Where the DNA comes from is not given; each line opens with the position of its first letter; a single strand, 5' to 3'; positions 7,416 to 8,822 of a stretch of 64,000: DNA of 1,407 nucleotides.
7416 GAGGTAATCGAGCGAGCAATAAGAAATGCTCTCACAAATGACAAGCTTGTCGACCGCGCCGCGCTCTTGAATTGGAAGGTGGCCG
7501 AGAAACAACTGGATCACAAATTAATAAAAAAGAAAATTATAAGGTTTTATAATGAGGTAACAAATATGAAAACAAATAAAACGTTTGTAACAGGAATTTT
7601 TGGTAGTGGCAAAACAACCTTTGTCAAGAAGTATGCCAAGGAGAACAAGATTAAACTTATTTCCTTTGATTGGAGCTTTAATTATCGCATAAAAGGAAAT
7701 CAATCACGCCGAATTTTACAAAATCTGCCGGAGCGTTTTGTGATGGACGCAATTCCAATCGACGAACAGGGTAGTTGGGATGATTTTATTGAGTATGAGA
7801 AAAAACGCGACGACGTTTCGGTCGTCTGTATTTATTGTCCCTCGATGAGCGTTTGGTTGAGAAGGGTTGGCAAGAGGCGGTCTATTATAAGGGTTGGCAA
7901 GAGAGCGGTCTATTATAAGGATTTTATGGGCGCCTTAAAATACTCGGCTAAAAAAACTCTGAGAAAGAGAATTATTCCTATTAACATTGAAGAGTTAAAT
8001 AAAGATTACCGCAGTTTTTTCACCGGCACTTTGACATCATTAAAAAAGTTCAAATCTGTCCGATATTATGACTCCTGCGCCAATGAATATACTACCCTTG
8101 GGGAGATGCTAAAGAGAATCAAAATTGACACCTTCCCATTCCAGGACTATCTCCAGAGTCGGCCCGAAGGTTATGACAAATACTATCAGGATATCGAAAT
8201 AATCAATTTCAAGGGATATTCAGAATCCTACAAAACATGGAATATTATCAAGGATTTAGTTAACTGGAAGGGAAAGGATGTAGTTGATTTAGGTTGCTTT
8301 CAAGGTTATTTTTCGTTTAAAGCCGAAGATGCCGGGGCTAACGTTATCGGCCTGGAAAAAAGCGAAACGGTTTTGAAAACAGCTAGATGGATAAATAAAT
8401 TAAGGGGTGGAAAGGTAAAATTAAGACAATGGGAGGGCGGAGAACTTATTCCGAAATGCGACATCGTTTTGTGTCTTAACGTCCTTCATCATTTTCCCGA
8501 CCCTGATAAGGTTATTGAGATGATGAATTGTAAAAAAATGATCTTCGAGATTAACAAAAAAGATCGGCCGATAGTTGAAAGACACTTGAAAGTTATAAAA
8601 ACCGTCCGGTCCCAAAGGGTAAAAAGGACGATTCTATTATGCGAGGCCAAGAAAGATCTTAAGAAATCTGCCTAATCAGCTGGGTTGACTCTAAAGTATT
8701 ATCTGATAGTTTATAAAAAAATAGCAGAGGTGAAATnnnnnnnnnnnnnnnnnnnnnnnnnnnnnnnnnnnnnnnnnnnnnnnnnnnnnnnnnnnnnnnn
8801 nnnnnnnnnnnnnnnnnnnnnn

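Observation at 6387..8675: Glycosyltransferase + P-loop NTPase + methyltransferase fused in one 762-aa protein, with a frame-switching internal tandem duplication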

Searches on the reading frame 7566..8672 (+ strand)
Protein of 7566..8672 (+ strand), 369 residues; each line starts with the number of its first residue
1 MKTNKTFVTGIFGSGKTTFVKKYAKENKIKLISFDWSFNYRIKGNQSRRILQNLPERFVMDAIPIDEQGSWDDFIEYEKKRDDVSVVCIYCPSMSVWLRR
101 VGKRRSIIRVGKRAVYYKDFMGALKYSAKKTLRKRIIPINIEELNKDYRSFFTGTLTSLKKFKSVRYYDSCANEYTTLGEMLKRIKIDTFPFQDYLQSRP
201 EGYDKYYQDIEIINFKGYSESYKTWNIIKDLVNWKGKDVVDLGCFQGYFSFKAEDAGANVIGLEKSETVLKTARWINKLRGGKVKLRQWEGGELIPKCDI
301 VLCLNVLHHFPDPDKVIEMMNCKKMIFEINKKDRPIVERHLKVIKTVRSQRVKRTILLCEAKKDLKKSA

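Call 12: find_homologous_proteins(query=window:7566-8672:+, max_evalue=0.001)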
Query window:7566-8672:+ (369 aa): 102 proteins with E <= 0.001 among 2317 candidates.
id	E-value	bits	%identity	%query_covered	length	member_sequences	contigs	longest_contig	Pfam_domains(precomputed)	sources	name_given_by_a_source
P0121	1.3e-248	842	100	100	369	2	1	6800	PF13847.13,PF13489.13,PF08003.18,PF13649.13,PF08241.19,PF08242.19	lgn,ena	-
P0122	2.0e-143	496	60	98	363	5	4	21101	PF13847.13,PF13489.13,PF13173.13,PF08003.18,PF13649.13,PF08241.19,PF08242.19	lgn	-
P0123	1.8e-142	493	61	98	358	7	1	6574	PF13847.13,PF13489.13,PF08003.18,PF13649.13,PF08241.19,PF08242.19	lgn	-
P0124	1.3e-115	404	49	99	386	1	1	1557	PF13847.13,PF13489.13,PF13649.13,PF08241.19,PF08242.19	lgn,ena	-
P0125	6.2e-112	392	49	98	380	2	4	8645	PF13847.13,PF13489.13,PF13649.13,PF08241.19,PF08242.19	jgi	jgi:hypothetical protein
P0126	1.7e-110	388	49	97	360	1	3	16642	PF13847.13,PF13489.13,PF08003.18,PF13649.13,PF08241.19,PF08242.19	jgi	jgi:hypothetical protein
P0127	7.3e-110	386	49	96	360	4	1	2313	PF13847.13,PF13489.13,PF13649.13,PF08241.19,PF08242.19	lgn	-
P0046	6.6e-109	382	46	96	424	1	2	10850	PF08242.19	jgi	-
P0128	1.3e-108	381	50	96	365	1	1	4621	PF13847.13,PF13649.13,PF08241.19,PF08242.19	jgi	-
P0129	2.9e-108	380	49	97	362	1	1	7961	PF13847.13,PF13489.13,PF13649.13,PF08241.19,PF08242.19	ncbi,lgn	ncbi:MAG: class I SAM-dependent methyltransferase [Gemmatimonadota bacterium]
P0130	9.3e-108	379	47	97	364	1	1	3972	PF13847.13,PF13489.13,PF13649.13,PF08241.19,PF08242.19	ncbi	-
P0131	3.0e-107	377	50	98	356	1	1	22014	PF13847.13,PF13489.13,PF08242.19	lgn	-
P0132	2.1e-106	374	48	97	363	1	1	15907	PF13847.13,PF13489.13,PF13649.13,PF08241.19,PF08242.19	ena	-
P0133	2.8e-106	374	46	96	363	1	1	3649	PF13847.13,PF13489.13,PF13649.13,PF08241.19,PF08242.19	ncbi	-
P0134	3.5e-106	373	49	96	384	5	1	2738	PF13847.13,PF13489.13,PF13649.13,PF08241.19,PF08242.19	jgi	jgi:hypothetical protein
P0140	7.5e-105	369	47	96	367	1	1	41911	PF13847.13,PF13649.13,PF08242.19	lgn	-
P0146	2.3e-103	364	48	98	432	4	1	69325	PF13847.13,PF08242.19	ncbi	ncbi:MAG TPA: hypothetical protein VGB26_02655 [Nitrospiria bacterium]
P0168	1.1e-94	336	43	98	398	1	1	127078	PF13847.13,PF13489.13,PF08003.18,PF13649.13,PF13671.13,PF08241.19,PF08242.19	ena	-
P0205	2.9e-53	199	35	98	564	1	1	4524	PF13847.13,PF13489.13,PF13173.13,PF13649.13,PF05219.18,PF08241.19,PF08242.19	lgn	-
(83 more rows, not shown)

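Call 14: find_encoding_contigs(protein=P0121, flank=10000, max_places=6)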
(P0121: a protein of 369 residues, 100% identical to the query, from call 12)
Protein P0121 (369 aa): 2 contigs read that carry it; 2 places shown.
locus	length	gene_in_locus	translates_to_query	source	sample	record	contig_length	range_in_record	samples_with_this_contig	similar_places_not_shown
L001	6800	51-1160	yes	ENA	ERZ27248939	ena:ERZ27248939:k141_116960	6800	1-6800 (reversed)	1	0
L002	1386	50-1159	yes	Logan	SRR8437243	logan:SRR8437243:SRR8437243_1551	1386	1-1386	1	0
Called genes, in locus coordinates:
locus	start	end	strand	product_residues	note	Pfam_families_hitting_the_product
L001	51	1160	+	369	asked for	PF08003:Methyltransf_9 (faint), PF13489:Methyltransf_23 (weak), PF08241:Methyltransf_11, PF08242:Methyltransf_12, PF13649:Methyltransf_25, PF13847:Methyltransf_31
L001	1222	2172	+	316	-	PF01073:3Beta_HSD, PF01370:Epimerase, PF04321:RmlD_sub_bind, PF16363:GDP_Man_Dehyd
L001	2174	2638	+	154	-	PF00908:dTDP_sugar_isom, PF05523:FdtA (weak)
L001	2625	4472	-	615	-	-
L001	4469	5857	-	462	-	-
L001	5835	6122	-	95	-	-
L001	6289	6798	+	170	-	?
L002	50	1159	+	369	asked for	PF08003:Methyltransf_9 (faint), PF13489:Methyltransf_23 (weak), PF08241:Methyltransf_11, PF08242:Methyltransf_12, PF13649:Methyltransf_25, PF13847:Methyltransf_31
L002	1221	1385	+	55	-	?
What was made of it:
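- Gene callers on those truncated contigs report a 369-aa product (calls 12, 14).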

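Call 18: search_protein_representatives(protein=window:7566-8672:+)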
Query: 369 residues. Proteins with E-value up to 0.001 (for the whole library): 821; up to 1e-10: 205; up to 1e-30: 66. The best 150 are listed.
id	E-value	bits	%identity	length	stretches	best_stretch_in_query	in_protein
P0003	2.2e-155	533.6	67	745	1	1-361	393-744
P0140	2.4e-105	369.0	50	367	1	4-360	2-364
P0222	1.4e-102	359.9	50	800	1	4-362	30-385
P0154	1.7e-100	353.0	53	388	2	141-361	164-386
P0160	4.1e-99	348.5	48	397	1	4-361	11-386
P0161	4.9e-99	348.2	49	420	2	138-361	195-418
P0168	3.3e-95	335.6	49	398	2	133-361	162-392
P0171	2.8e-88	312.8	48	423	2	146-361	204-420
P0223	1.1e-87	310.8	49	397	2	133-358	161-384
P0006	1.8e-83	297.0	49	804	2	145-360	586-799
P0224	5.0e-76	272.5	45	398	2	147-359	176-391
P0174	4.9e-75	269.2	51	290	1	120-361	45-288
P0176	3.7e-71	256.5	43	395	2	144-359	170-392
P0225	5.7e-70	252.6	43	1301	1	5-361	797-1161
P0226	1.4e-68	248.0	43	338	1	5-361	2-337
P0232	1.8e-56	208.1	42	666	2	164-362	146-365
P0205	9.3e-54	199.2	39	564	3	164-367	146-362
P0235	1.5e-51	192.0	36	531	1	5-363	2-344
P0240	8.1e-46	173.1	37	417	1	5-352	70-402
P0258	1.0e-36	143.2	45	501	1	201-358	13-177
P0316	1.6e-17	80.0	35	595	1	192-359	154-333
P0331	3.3e-16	75.7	40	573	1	201-329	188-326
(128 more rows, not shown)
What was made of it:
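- About 100 standalone P-loop–MTase proteins were found, and 66 representative clusters score E<1e-30 (calls 12, 18). They are nearly always encoded together (calls 12, 18), which suggests coupled chemistry.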

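Call 21: search_solved_structures(query=A2, max_evalue=1, show_alignments=2)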
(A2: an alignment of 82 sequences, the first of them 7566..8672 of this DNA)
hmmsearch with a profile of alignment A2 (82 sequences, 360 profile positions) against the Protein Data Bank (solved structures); distinct sequences matched with E-value up to 1: 159 (the best 60 are shown).
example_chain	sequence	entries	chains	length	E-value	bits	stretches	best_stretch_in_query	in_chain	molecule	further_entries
9d2f_A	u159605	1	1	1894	4.6e-08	36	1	7-41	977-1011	Adenylate kinase 9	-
3g5l_A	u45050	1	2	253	3.3e-07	33.2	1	220-271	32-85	Putative S-adenosylmethionine dependent methyltransferase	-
4kdr_A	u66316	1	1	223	4.9e-07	32.6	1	232-314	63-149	3-demethylubiquinone-9 3-methyltransferase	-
5dpm_A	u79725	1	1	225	5e-07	32.6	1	232-314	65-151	Ubiquinone biosynthesis O-methyltransferase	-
4kdc_A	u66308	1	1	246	6.1e-07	32.3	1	232-314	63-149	3-demethylubiquinone-9 3-methyltransferase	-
4uw0_A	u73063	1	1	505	1.9e-06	30.7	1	234-328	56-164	WBDD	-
4azw_A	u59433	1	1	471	2.1e-06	30.6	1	234-326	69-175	WBDD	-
4ax8_A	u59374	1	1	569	2.2e-06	30.5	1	234-326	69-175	WBDD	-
4azs_A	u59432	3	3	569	2.5e-06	30.3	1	234-326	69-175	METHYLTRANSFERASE WBDD | WBDD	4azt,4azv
9fqr_Xf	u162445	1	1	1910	3.7e-06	29.7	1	7-41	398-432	Cilia- and flagella-associated protein 276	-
8rdl_A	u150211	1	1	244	8.6e-06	28.5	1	229-307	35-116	ToxA protein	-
9drz_A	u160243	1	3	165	1.7e-05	27.5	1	6-108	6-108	p-loop containing nucleoside triphosphatehydrolase protein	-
1ve3_A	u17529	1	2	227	4.1e-05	26.3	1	232-306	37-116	hypothetical protein PH0226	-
9d8a_A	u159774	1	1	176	4.1e-05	26.3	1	7-107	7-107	Rhizopus azygosporus Kinase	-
3vaa_A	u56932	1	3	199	0.00019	24.1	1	5-40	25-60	Shikimate kinase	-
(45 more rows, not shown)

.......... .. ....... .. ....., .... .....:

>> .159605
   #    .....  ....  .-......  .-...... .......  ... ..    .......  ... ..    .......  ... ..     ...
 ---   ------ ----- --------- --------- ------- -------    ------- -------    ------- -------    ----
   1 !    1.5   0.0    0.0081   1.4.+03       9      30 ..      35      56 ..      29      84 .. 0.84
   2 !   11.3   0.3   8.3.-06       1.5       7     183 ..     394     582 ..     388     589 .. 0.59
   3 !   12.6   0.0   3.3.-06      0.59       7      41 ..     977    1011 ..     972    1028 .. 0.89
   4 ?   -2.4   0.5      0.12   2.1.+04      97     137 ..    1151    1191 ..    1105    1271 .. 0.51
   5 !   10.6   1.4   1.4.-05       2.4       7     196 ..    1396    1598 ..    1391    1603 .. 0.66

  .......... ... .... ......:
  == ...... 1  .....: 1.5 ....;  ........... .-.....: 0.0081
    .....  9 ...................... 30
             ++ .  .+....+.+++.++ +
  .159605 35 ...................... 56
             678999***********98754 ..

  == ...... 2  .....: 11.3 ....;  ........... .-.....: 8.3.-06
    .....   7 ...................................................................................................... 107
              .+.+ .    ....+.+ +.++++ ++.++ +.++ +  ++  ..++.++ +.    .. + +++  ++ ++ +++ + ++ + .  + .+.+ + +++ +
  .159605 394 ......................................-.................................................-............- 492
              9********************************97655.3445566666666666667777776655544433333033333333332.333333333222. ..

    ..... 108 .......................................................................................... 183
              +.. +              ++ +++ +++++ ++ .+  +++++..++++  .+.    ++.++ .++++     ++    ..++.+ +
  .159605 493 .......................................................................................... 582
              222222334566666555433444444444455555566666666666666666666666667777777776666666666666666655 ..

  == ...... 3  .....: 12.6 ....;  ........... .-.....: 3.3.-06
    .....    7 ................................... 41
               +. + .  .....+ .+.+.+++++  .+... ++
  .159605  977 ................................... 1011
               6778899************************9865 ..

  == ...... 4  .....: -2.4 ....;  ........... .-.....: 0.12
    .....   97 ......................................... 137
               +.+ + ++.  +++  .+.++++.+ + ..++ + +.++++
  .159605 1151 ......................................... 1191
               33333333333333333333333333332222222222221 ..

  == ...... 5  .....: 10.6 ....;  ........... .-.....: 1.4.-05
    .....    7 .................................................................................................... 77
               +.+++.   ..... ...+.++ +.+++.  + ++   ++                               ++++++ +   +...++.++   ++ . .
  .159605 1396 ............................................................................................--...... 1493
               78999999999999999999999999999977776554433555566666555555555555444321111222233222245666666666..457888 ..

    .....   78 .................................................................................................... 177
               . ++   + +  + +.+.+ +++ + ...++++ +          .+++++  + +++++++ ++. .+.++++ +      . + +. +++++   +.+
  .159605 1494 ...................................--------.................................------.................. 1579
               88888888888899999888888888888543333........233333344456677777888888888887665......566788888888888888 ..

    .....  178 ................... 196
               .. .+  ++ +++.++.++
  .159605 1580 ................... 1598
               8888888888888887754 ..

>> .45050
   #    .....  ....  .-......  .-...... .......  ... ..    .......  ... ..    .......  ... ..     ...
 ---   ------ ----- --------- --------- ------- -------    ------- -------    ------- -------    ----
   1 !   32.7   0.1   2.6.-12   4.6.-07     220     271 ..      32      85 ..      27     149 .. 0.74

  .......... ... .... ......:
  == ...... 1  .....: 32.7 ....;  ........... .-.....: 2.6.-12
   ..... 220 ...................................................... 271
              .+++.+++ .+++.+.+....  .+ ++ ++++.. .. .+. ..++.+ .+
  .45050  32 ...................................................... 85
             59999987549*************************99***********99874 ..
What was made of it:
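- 7566..8156 (+): P-loop kinase-like domain (aa 394-590). Walker A is at 7593-7619. Candidate catalytic Asp428, Asp454 (MDAIP) and the W490-x-x-R493 motif lie within it. The profile matches RNA 5'-OH kinases and adenylate/shikimate kinases (call 21).
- Closest known: P-loop hydroxyl kinases: polynucleotide 5'-OH kinases. Same: The family profile aligns over about 100 residues with the RNA 5'-OH kinases (call 21).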

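Call 27: find_encoding_contigs(protein=P0122, flank=10000, max_places=2)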
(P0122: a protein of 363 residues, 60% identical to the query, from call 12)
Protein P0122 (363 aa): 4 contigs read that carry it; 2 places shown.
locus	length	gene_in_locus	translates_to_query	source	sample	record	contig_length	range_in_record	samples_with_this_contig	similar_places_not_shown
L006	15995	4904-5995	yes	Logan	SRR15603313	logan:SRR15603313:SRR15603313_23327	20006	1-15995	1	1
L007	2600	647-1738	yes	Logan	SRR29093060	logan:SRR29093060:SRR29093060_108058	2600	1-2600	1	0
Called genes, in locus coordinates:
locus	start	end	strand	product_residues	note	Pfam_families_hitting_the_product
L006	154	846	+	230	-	PF00535:Glycos_transf_2, PF13641:Glyco_tranf_2_3 (weak)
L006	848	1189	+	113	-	PF10066:DUF2304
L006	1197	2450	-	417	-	PF02812:ELFV_dehydrog_N, PF00208:ELFV_dehydrog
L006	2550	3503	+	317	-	PF01073:3Beta_HSD, PF01370:Epimerase, PF04321:RmlD_sub_bind, PF16363:GDP_Man_Dehyd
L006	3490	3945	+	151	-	PF00908:dTDP_sugar_isom, PF05523:FdtA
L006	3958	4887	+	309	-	PF01370:Epimerase, PF03435:Sacchrp_dh_NADP (weak), PF04321:RmlD_sub_bind, PF05368:NmrA (weak), PF13460:NAD_binding_10 (weak)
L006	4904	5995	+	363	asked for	PF13173:AAA_14 (faint), PF08003:Methyltransf_9 (weak), PF13489:Methyltransf_23, PF08241:Methyltransf_11, PF08242:Methyltransf_12, PF13649:Methyltransf_25, PF13847:Methyltransf_31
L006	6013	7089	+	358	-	PF02350:Epimerase_2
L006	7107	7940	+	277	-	PF01061:ABC2_membrane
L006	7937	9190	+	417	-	PF00005:ABC_tran, PF13304:AAA_21 (faint), PF14524:Wzt_C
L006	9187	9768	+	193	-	PF13578:Methyltransf_24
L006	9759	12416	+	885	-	PF00535:Glycos_transf_2, PF00534:Glycos_transf_1, PF13692:Glyco_trans_1_4 (weak)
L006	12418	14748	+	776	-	PF26337:Gtf3_C (weak), PF13477:Glyco_trans_4_2, PF13692:Glyco_trans_1_4 (weak), PF00534:Glycos_transf_1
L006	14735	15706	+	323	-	PF13641:Glyco_tranf_2_3 (weak), PF00535:Glycos_transf_2, PF10111:Glyco_tranf_2_2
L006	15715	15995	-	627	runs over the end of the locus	-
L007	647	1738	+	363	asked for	PF13173:AAA_14 (faint), PF08003:Methyltransf_9 (weak), PF13489:Methyltransf_23, PF08241:Methyltransf_11, PF08242:Methyltransf_12, PF13649:Methyltransf_25, PF13847:Methyltransf_31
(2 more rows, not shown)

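Call 28: predict_structure(alignment_id=A2)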
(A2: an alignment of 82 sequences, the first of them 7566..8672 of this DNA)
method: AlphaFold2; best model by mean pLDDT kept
length: 369 residues; sequences in the alignment: 82
mean_pLDDT: 91.4   pTM: 0.87
mean pLDDT of the five models: 91.4, 91.1, 91.1, 91.0, 90.3
residues with pLDDT >= 90: 309; 70-90: 23; 50-70: 26; < 50: 11
segments of 3 or more residues with pLDDT < 50: 108-110, 112-119
pLDDT, mean of each block of 10 residues (from residue 1): 86 96 97 95 95 97 95 97 97 94 62 45 65 71 94 95 97 98 98 92 92 96 98 98 94 99 97 98 97 93 97 95 97 98 98 98 70
secondary structure, 60 per line:
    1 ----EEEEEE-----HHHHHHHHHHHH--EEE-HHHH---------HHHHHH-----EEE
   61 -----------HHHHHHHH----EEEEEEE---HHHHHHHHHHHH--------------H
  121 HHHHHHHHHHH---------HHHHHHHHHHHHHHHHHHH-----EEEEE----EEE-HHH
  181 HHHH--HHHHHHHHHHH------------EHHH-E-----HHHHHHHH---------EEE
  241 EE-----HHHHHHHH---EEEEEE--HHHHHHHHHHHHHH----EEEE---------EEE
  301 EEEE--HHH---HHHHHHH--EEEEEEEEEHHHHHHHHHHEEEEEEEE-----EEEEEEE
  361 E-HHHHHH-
elements in order: E5-10 H16-27 E30-32 H34-37 H47-52 E58-60 H72-79 E84-90 H94-105 H120-131 H141-159 E165-169 E174-176 H178-184 H187-197 H221-228 E238-242 H248-255 E259-264 H267-280 E285-288 E298-304 H313-319 E322-330 H331-340 E341-348 E354-361 H363-368
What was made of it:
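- On WbdD-type kinase–methyltransferase chain terminators: The longest helix in the model is 19 residues (call 28).
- The two domains form one conserved, confidently packed unit (pTM 0.87, call 28).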

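Call 29: find_related_loci(query=A2, collection=genome_contigs, flank=10000)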
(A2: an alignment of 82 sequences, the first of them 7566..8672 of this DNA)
Query A2 (369 aa) in genome_contigs; peptide patterns used: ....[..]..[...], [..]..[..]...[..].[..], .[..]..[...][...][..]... (x = any residue, [..] = any of these).
508 stretches matched a pattern; 13 encode a relative of the query (tblastn E <= 1e-3); 13 distinct loci.
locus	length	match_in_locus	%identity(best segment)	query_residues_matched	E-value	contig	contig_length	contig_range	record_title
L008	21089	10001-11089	48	2-366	1e-115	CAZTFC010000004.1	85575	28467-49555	MAG TPA_asm: uncultured bacterium isolate binchicken_co43_350 genome assembly, contig: NODE_268_length_85575_cov_40.2750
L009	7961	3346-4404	49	4-359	3e-112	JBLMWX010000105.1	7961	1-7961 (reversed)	MAG: Gemmatimonadota bacterium isolate MAG271 PRJNA957066_bin50_renamed_104, whole genome shotgun sequence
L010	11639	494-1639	46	5-360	9e-110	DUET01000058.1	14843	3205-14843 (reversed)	MAG TPA_asm: Anaerolineae bacterium isolate W1033 Contig58, whole genome shotgun sequence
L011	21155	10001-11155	45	5-363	7e-105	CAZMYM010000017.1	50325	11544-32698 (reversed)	MAG TPA_asm: uncultured Thermotogae bacterium isolate binchicken_co243_286 genome assembly, contig: NODE_385_length_5032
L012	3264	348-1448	45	4-363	3e-102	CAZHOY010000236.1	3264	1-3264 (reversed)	MAG TPA_asm: uncultured Actinomycetota bacterium isolate binchicken_co100_41 genome assembly, contig: NODE_47443_length_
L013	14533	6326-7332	48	7-358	1e-58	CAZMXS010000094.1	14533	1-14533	MAG TPA_asm: uncultured Verrucomicrobiota bacterium isolate SRP167436_co1_345 genome assembly, contig: NODE_6764_length_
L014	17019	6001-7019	42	5-364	7e-49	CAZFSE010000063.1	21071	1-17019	MAG TPA_asm: uncultured Verrucomicrobiota bacterium isolate binchicken_co269_230 genome assembly, contig: NODE_2244_leng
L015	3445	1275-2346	43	5-362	8e-42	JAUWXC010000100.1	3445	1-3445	MAG: Methanocellales archaeon isolate CSMAG_2674 CSMAG_2674_k127_2975646_length_3445_cov_6.0000, whole genome shotgun se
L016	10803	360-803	47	201-339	8e-30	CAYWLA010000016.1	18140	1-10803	MAG TPA_asm: uncultured Methanosarcinales archaeon isolate SRP178699_co1_467 genome assembly, contig: NODE_3812_length_1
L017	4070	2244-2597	34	207-317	2e-12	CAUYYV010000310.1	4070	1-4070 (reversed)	MAG: Phycisphaerae bacterium isolate CB27_Tmax.91 genome assembly, contig: Ga0310121_10027112, whole genome shotgun sequ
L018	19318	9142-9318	36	1-59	1e-5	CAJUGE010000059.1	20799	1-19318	MAG TPA_asm: uncultured Bacilli bacterium isolate MGBC139354 genome assembly, contig: MGBC139354.59, whole genome shotgu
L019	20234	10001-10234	32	239-312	4e-5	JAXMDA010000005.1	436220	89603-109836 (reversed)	MAG: Rhodoblastus sp. isolate STL-PRO24 C2.250.fa-5, whole genome shotgun sequence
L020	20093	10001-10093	55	7-36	5e-5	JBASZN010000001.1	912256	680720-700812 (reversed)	MAG: Candidatus Saccharimonadales bacterium isolate MFD10499_ilm_asm_bin49 k127_141820, whole genome shotgun sequence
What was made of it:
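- Tried and rejected: The genome_contigs scan returned only 13 loci, several of them partial or distant (call 29).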
